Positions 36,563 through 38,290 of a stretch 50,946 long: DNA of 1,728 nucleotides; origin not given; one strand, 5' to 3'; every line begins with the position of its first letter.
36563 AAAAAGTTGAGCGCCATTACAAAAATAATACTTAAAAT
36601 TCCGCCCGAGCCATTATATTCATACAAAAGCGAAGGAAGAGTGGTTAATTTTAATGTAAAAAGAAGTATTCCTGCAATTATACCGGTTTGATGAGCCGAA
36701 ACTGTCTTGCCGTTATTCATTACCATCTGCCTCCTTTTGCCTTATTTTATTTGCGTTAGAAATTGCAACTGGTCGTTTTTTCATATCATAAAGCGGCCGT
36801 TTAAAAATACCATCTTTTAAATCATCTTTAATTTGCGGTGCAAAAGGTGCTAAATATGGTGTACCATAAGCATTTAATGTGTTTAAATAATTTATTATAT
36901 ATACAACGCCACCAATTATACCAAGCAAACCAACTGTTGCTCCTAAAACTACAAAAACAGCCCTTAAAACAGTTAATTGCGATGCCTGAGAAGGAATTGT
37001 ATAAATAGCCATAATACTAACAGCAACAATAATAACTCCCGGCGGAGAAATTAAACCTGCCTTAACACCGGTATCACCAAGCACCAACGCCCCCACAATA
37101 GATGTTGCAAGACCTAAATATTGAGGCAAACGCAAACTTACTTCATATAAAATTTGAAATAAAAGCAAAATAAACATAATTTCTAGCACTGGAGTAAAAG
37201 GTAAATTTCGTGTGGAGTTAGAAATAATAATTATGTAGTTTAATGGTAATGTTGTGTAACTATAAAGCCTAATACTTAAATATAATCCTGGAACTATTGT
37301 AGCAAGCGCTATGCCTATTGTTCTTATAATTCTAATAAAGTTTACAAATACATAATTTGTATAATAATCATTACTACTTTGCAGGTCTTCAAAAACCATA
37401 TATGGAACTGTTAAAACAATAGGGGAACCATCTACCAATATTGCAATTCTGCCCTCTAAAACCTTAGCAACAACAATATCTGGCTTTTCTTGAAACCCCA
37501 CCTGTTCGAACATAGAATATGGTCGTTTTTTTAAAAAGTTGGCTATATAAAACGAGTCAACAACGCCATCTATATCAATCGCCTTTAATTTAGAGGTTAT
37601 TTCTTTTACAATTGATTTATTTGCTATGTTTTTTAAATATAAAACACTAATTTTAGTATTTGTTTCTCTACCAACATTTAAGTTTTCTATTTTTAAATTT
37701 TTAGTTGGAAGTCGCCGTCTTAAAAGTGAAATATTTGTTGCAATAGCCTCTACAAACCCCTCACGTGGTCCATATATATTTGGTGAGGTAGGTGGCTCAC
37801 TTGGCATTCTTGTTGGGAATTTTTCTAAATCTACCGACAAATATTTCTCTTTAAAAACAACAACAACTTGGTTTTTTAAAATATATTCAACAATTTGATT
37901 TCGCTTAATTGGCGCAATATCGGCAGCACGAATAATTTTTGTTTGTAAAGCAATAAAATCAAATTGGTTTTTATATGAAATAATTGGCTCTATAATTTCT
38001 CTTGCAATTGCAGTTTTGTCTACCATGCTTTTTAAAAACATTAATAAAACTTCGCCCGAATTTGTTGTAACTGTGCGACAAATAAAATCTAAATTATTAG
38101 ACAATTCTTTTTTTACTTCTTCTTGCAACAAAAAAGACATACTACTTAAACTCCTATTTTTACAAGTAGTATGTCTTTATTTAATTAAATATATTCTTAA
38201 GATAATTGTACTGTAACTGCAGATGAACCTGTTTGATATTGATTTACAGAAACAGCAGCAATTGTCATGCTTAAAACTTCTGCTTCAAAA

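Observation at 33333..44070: Paralogous surface-protein genes with homopolymeric G tracts exactly in the promoter spacer: a putative ON/OFF phase-variation switch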

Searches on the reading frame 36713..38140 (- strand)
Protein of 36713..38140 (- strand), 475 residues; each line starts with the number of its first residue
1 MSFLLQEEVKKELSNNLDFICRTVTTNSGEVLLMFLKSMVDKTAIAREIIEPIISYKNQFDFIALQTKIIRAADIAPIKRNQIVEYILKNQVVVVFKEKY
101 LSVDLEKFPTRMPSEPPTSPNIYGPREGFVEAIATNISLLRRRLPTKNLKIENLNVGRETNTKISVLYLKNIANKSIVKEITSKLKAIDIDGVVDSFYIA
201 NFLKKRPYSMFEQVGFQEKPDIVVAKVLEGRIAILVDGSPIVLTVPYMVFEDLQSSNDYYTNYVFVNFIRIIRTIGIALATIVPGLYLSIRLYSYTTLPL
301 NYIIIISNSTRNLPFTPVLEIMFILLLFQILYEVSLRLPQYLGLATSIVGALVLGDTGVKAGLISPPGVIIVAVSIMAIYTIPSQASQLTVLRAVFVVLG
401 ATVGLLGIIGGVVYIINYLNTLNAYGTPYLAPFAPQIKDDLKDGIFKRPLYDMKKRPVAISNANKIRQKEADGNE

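Call 87: search_protein_families(library=pfam, proteins=[window:36713-38140:-], max_evalue=0.0001)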
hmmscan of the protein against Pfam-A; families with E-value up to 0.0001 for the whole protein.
window:36713-38140:- (475 aa): 1 family
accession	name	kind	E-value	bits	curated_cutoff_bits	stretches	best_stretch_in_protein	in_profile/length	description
PF03323.18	GerA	-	2e-132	442.5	27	1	8-458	2-465/466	Bacillus/Clostridium GerA spore germination protein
